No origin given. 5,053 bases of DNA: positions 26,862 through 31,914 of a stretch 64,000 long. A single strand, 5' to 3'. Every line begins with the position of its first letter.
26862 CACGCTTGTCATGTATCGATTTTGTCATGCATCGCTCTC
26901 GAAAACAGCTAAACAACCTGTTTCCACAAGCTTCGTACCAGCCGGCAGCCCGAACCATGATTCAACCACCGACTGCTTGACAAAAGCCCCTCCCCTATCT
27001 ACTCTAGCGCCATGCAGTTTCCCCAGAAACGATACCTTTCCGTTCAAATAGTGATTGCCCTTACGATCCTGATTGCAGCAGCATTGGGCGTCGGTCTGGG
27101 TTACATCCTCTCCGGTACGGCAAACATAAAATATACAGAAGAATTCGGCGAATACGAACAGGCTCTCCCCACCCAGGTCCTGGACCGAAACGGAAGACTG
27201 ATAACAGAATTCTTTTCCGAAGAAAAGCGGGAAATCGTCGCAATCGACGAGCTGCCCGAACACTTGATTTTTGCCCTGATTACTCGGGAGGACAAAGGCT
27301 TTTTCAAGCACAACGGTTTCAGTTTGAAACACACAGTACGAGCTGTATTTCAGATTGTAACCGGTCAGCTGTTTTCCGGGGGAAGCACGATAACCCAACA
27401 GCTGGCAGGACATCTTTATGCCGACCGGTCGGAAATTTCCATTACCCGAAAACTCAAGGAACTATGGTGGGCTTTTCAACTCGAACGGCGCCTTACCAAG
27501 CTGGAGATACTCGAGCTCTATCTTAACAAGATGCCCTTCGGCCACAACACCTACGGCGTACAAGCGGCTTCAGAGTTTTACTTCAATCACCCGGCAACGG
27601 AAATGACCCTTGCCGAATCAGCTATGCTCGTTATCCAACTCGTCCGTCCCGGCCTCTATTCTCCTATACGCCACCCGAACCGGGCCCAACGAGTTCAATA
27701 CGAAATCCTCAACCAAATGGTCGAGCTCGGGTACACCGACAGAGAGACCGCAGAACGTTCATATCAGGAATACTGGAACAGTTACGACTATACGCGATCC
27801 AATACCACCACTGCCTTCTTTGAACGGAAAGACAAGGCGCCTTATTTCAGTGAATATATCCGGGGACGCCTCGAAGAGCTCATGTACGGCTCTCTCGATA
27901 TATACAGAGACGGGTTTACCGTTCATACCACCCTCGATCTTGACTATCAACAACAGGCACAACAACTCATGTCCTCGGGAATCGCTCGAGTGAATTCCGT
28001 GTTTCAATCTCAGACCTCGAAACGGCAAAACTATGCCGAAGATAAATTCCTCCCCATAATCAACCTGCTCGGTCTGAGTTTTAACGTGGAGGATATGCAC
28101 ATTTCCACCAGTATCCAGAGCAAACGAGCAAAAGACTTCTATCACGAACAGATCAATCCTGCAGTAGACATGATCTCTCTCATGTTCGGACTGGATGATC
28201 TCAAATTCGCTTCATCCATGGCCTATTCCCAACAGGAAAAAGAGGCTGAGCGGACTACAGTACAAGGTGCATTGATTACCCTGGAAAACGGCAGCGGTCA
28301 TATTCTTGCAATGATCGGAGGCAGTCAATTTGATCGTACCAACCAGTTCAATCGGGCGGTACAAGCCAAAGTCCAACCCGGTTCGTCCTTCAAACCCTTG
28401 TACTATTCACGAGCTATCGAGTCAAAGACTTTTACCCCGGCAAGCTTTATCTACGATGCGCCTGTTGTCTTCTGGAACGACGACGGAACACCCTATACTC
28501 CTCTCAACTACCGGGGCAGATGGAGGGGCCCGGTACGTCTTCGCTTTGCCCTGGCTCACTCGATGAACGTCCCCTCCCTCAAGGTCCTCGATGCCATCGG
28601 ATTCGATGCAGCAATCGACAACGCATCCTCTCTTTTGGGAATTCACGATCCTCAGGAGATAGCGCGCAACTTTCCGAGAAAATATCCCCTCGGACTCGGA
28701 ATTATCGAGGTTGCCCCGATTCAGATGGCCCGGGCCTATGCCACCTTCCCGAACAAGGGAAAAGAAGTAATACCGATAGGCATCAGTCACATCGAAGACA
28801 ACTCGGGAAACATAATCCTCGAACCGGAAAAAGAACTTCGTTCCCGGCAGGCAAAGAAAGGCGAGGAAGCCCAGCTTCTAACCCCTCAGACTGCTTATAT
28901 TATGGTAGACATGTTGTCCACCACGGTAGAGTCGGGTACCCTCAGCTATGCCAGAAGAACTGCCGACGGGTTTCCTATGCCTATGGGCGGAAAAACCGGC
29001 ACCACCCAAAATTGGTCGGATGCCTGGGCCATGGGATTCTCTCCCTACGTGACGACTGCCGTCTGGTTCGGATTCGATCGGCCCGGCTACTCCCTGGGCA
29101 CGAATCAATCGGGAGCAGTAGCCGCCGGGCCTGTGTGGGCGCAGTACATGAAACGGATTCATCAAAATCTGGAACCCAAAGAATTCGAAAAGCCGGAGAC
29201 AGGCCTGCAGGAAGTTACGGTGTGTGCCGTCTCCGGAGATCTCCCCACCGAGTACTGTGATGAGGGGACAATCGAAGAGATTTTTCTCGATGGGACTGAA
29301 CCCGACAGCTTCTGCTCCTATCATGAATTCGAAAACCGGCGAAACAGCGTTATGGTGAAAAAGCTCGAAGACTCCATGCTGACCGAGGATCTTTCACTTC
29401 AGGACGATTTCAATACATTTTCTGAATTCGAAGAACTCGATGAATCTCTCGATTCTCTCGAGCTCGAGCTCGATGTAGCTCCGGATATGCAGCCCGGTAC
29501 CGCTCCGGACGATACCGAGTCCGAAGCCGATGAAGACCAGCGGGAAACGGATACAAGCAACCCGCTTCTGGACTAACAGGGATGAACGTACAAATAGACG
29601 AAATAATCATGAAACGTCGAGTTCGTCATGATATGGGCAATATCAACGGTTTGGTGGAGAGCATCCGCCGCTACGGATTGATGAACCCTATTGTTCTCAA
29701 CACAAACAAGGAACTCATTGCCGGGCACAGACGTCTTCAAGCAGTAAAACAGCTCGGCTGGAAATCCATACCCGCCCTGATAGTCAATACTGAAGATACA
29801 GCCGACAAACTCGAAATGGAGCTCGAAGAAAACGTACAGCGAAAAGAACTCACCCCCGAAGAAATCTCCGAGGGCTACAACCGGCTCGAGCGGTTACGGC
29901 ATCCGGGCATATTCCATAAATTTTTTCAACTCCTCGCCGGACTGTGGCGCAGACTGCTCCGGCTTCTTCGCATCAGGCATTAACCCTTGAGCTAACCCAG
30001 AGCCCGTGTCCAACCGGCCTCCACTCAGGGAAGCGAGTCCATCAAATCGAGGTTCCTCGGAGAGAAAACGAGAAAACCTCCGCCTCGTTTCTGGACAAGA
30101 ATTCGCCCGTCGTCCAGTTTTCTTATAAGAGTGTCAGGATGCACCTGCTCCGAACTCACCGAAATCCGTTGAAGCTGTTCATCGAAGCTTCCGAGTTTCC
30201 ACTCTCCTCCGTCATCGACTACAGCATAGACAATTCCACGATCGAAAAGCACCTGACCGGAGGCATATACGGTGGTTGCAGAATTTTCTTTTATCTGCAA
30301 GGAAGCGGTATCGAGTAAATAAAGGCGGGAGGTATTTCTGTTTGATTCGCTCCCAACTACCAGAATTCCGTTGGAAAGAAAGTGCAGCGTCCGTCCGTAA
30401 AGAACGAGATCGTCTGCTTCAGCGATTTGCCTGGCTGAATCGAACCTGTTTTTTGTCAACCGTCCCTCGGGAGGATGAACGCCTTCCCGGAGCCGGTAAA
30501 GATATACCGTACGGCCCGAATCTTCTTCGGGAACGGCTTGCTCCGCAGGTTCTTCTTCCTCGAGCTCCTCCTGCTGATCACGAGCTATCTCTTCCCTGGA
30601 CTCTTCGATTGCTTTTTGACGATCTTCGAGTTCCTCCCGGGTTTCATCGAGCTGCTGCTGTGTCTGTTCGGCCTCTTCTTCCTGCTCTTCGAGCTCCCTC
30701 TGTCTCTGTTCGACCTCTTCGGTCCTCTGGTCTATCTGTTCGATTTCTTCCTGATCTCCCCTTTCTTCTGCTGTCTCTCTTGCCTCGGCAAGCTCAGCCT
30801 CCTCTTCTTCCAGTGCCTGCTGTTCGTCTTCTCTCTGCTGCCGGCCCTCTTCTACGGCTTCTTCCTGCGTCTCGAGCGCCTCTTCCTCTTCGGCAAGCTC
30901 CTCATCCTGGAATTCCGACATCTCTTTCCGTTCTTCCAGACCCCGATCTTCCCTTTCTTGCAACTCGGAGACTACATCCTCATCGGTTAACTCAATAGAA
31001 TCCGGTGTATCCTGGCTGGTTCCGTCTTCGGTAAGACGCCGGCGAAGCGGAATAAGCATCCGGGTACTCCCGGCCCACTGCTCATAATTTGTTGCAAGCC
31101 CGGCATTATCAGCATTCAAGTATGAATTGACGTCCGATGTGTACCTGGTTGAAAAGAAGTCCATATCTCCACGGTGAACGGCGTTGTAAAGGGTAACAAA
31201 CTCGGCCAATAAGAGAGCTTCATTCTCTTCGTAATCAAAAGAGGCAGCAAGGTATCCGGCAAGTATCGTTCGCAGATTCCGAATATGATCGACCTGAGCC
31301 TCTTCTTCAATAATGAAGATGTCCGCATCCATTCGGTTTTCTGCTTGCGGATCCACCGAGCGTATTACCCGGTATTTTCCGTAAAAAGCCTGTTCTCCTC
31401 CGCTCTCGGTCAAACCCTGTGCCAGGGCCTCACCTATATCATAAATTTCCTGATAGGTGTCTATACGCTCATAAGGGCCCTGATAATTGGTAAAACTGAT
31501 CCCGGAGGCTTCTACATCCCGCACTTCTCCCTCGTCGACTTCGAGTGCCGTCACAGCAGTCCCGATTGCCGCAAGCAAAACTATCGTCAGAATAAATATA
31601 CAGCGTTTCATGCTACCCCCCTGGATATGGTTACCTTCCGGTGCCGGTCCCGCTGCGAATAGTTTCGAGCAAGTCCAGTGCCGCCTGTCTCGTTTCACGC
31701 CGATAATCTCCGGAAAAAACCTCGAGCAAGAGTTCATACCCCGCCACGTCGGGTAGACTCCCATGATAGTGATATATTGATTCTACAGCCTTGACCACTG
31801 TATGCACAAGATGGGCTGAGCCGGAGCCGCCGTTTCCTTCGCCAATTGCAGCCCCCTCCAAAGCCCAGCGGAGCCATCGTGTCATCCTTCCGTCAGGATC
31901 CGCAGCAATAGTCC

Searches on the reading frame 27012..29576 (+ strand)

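Call 56: search_protein_families(library=pfam, proteins=[window:27012-29576:+], max_evalue=1e-7)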
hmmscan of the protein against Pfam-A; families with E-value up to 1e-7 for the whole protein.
window:27012-29576:+ (854 aa): 2 families
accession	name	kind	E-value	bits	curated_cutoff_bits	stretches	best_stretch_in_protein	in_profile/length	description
PF00912.28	Transgly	-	6.7e-55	185.7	27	1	61-236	2-177/178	Transglycosylase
PF00905.27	Transpeptidase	-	8.3e-25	88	22.1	1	421-685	3-272/299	Penicillin binding protein transpeptidase domain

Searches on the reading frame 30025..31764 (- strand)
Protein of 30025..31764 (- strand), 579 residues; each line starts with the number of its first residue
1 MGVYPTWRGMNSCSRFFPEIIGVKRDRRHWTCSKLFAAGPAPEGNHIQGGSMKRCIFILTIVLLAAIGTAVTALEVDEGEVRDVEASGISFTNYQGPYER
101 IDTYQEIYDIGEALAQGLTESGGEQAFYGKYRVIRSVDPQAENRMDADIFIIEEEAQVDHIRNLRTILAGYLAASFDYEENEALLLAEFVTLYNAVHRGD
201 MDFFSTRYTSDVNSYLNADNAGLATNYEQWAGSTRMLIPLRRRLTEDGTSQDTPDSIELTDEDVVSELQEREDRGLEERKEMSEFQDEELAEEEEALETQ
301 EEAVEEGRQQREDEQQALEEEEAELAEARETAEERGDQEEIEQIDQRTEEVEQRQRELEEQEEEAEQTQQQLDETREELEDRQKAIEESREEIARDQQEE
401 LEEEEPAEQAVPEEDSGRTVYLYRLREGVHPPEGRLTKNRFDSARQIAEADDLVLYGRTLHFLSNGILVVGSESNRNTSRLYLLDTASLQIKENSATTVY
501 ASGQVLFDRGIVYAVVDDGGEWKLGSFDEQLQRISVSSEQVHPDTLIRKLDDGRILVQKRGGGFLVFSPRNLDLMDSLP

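Call 56: search_protein_families(library=pfam, proteins=[window:30025-31764:-], max_evalue=1e-7)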
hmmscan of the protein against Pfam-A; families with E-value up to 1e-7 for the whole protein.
window:30025-31764:- (579 aa): 1 family
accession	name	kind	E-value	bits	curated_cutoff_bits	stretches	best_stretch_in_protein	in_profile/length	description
PF05262.16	Borrelia_P83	-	1.5e-74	251.7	33.6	1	86-403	8-318/489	Borrelia P83/100 protein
